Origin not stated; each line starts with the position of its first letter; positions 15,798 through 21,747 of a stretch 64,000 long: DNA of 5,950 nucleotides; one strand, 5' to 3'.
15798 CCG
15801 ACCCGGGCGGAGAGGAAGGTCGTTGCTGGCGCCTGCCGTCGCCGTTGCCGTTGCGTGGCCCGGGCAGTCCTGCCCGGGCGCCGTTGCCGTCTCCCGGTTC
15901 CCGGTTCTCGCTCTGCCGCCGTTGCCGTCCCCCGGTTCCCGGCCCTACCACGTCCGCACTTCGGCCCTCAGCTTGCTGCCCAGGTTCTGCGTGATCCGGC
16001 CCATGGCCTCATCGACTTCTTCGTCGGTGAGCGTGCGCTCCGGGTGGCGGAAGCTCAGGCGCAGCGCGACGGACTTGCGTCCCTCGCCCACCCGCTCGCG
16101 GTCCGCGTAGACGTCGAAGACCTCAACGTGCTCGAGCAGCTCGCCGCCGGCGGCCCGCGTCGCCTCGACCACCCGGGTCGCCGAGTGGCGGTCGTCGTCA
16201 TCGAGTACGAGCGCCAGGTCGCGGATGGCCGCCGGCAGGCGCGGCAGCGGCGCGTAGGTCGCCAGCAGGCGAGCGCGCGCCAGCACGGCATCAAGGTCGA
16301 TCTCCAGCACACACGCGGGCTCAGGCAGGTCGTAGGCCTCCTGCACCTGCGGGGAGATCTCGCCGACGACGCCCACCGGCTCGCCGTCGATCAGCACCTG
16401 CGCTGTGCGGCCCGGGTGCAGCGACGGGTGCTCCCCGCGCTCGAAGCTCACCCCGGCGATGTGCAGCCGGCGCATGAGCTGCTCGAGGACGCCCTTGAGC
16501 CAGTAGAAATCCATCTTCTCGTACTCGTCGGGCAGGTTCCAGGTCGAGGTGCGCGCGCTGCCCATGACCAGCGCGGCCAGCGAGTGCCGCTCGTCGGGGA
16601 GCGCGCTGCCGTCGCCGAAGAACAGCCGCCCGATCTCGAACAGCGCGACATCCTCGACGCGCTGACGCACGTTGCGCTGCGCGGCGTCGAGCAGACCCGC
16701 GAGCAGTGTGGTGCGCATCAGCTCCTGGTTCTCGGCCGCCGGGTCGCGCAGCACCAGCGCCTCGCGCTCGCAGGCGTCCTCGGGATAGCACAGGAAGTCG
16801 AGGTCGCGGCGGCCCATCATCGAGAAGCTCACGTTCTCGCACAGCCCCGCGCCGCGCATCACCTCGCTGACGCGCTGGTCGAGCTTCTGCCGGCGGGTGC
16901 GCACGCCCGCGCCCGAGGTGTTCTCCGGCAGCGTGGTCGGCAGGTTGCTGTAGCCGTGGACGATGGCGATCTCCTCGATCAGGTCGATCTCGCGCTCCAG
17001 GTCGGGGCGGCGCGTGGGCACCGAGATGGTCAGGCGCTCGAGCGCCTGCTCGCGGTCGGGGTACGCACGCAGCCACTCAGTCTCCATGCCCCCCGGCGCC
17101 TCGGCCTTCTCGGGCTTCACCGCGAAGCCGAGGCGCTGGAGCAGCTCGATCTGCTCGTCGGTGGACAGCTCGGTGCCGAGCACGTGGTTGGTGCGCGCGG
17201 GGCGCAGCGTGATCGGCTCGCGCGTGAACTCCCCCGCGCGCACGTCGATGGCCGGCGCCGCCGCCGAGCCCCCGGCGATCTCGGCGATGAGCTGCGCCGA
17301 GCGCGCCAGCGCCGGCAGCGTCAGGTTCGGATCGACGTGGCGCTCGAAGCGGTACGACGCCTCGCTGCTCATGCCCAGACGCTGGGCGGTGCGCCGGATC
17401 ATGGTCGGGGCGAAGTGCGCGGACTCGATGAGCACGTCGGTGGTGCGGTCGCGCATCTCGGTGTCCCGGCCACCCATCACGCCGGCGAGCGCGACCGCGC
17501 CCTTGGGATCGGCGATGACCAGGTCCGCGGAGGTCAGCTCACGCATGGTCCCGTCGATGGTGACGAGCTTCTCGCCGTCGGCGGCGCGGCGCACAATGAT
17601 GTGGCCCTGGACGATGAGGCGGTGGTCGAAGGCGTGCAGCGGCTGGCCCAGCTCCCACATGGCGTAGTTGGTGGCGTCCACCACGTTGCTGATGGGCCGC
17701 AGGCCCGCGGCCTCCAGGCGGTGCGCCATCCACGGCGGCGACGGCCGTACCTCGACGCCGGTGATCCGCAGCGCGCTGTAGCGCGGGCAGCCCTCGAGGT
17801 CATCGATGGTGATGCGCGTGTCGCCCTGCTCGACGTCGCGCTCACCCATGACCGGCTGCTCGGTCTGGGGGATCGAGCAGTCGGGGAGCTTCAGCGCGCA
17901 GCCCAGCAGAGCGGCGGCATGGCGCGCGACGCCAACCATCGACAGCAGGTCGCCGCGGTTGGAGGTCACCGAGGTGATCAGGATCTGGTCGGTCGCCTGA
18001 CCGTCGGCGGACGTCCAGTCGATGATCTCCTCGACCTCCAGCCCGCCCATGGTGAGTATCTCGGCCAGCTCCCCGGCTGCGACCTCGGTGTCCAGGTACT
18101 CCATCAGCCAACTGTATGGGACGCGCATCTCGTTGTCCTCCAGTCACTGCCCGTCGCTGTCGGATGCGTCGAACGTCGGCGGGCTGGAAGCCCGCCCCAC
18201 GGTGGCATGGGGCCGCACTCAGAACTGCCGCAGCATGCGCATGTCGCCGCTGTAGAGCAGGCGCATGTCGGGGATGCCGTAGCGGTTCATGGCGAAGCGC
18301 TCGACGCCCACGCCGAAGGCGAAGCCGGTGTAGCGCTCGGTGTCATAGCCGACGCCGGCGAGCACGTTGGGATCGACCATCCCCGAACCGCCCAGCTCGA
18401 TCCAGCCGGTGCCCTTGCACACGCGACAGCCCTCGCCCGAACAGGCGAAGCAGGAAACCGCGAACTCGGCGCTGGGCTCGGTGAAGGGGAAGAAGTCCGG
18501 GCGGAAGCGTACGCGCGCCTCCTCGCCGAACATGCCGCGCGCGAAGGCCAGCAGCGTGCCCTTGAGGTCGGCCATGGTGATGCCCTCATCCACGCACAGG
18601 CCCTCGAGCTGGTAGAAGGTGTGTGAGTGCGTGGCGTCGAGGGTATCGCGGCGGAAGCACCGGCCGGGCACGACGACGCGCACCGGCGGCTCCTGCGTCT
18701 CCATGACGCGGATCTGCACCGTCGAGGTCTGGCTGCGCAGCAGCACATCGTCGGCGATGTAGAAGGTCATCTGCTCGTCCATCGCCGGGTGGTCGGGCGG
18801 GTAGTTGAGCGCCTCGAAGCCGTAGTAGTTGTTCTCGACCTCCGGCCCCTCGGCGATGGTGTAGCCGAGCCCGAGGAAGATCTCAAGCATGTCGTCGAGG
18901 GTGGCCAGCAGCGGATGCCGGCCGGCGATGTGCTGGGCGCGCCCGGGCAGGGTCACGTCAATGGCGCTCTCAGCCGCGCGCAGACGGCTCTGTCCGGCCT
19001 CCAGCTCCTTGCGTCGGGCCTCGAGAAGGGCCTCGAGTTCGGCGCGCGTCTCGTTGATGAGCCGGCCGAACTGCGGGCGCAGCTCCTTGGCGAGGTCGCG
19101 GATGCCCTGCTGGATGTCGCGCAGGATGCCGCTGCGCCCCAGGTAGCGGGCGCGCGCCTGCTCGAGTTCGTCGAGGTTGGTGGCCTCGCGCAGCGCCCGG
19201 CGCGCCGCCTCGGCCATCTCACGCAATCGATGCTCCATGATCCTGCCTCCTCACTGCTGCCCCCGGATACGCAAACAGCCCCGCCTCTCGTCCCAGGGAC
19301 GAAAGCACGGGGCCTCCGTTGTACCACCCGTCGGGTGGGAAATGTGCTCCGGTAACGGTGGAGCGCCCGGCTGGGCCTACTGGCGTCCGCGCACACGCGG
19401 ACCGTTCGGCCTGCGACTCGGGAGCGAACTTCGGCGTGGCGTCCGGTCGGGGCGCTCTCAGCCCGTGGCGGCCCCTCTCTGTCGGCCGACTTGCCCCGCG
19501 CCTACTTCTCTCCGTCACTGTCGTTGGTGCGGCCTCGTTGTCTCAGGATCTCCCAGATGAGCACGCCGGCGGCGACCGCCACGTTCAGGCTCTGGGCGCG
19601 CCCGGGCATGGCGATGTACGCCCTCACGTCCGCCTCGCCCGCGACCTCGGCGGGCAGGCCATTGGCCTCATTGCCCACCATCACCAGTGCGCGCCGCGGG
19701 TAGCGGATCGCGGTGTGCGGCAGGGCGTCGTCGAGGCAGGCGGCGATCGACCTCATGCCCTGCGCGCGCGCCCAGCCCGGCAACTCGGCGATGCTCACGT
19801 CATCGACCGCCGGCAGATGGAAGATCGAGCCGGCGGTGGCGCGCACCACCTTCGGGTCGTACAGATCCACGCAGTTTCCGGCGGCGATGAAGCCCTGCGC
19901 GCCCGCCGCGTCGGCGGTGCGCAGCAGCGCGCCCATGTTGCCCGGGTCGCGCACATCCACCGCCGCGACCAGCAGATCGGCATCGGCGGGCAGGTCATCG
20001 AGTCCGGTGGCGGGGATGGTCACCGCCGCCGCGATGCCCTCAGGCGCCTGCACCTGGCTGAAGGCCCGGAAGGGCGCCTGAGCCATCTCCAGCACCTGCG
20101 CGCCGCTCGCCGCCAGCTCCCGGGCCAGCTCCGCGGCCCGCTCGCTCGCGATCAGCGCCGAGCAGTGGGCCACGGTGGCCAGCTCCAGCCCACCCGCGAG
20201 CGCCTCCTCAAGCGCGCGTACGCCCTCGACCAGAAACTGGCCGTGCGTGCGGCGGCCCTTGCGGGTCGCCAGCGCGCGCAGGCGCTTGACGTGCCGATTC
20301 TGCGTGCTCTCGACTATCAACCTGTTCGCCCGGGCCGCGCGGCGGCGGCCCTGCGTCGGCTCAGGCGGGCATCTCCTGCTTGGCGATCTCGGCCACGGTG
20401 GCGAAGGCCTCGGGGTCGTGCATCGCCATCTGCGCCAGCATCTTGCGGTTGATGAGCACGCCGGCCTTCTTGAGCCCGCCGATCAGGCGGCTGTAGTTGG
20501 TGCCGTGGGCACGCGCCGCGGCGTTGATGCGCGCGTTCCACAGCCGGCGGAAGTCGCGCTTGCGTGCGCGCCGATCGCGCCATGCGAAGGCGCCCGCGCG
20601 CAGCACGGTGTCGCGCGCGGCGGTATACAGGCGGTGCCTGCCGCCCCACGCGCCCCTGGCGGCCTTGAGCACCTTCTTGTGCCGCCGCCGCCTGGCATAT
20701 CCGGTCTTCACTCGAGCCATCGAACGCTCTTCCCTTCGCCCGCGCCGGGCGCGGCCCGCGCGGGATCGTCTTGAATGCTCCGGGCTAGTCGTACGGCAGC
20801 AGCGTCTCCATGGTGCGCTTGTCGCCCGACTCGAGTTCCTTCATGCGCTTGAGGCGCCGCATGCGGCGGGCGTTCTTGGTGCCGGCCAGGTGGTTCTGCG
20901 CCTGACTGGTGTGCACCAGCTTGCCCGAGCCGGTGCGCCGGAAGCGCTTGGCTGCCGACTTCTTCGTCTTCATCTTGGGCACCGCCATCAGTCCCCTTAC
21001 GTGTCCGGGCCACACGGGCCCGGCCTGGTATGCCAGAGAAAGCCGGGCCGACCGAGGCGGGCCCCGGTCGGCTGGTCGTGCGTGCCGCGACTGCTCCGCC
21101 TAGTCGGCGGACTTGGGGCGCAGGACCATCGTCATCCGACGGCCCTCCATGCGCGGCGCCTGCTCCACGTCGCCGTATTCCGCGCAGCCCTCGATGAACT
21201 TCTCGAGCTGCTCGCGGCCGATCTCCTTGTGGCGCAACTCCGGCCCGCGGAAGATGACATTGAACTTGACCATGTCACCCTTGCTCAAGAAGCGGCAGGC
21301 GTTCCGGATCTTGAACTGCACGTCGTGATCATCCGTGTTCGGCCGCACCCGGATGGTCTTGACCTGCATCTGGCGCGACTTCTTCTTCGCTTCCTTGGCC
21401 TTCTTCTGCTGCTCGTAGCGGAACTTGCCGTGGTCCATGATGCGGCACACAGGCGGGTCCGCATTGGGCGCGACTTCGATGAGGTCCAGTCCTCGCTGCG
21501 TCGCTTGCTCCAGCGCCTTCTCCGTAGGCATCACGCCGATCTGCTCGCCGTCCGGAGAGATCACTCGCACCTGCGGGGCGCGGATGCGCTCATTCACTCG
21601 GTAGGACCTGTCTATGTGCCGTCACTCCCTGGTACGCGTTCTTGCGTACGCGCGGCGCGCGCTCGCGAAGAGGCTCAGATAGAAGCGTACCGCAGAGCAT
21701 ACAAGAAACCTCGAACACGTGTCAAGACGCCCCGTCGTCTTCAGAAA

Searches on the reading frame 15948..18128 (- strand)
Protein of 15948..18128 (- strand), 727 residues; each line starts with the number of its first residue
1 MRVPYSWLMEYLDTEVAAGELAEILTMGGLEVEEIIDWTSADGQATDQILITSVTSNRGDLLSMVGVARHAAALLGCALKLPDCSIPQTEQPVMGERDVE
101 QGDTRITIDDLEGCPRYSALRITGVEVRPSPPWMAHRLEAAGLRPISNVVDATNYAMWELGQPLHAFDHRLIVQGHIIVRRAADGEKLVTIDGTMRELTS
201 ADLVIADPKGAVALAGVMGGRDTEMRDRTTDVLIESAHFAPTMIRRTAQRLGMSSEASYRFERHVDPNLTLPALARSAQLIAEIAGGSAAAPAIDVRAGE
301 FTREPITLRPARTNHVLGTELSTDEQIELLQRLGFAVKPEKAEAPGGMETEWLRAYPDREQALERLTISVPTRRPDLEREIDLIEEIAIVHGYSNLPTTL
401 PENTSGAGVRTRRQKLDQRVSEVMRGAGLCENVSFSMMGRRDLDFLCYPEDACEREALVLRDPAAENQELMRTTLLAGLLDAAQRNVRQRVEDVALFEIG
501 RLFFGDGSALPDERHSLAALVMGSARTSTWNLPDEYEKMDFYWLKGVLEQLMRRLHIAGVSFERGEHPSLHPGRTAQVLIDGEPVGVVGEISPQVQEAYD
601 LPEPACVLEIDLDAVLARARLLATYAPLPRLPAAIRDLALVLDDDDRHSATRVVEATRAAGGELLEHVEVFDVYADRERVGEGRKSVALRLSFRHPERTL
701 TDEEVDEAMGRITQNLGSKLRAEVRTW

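Call 57: search_protein_families(library=pfam, proteins=[window:15948-18128:-], max_evalue=0.001)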
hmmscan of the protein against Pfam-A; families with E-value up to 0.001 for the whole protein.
window:15948-18128:- (727 aa): 5 families
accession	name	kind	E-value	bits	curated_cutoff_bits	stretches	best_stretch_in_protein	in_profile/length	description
PF03483.22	B3_4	-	5.4e-65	218.7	29.3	1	114-286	2-174/174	B3/4 domain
PF17759.6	tRNA_synthFbeta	-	1.5e-64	217.9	22.4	1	396-612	1-214/214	Phenylalanyl tRNA synthetase beta chain CLM domain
PF03147.19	FDX-ACB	-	7e-25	87.7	31.1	1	629-725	1-94/94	Ferredoxin-fold anticodon binding domain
PF03484.21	B5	-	4.1e-20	72.2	28.6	1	306-393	1-67/67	tRNA synthetase B5 domain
PF18262.7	PhetRS_B1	-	3.5e-05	24.4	26.8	0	6-70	9-76/83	Phe-tRNA synthetase beta subunit B1 domain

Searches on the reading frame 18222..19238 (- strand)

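Call 57: search_protein_families(library=pfam, proteins=[window:18222-19238:-], max_evalue=0.001)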
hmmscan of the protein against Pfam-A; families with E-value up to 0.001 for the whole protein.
window:18222-19238:- (339 aa): 2 families
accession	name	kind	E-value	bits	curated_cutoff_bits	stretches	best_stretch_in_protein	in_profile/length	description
PF01409.25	tRNA-synt_2d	-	1.3e-93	313.4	19.8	1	93-339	2-246/246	tRNA synthetases class II core domain (F)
PF02912.23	Phe_tRNA-synt_N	-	7.5e-19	67.9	22.3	1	20-82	1-63/69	Aminoacyl tRNA synthetase class II, N-terminal domain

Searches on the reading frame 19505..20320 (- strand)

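Call 57: search_protein_families(library=pfam, proteins=[window:19505-20320:-], max_evalue=0.001)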
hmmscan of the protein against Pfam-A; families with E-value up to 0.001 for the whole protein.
window:19505-20320:- (272 aa): 4 families
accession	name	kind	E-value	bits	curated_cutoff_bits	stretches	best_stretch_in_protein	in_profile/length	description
PF00588.24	SpoU_methylase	-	4.2e-31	108.4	29.7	1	116-255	2-141/142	SpoU rRNA Methylase family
PF22435.1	MRM3-like_sub_bind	-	1.4e-17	64.3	27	1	8-98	1-84/84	MRM3-like substrate binding domain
PF22655.1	SpoU_sub_bind_like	-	2.2e-05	25.3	27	1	17-72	11-66/90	SpoU L30e-like domain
PF08032.17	SpoU_sub_bind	-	0.00015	22.4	22.8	1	30-102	1-72/76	RNA 2'-O ribose methyltransferase substrate binding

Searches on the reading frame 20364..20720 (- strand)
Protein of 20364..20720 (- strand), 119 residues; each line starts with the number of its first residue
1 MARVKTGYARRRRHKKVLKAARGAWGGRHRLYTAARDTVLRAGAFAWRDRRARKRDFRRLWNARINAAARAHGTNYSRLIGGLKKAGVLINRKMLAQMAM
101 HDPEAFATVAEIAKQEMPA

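Call 57: search_protein_families(library=pfam, proteins=[window:20364-20720:-], max_evalue=0.001)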
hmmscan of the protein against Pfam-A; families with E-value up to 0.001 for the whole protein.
window:20364-20720:- (119 aa): 1 family
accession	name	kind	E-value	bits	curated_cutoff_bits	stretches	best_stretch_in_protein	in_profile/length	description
PF00453.23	Ribosomal_L20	-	7.3e-42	142.3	30.8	1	3-108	1-106/107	Ribosomal protein L20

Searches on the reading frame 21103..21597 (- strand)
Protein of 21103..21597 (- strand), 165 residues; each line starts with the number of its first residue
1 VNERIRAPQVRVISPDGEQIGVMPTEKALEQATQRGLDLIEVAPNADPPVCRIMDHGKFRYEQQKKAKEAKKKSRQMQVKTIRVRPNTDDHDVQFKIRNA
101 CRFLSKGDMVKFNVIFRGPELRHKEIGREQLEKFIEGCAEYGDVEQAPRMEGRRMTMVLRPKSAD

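Call 57: search_protein_families(library=pfam, proteins=[window:21103-21597:-], max_evalue=0.001)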
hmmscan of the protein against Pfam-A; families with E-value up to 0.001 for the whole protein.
window:21103-21597:- (165 aa): 2 families
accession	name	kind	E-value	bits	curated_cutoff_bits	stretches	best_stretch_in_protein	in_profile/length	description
PF05198.21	IF3_N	-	6e-35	119.7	26.9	1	1-70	1-70/70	Translation initiation factor IF-3, N-terminal domain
PF00707.27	IF3_C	-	2.2e-31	108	34.8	1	77-162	1-86/86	Translation initiation factor IF-3, C-terminal domain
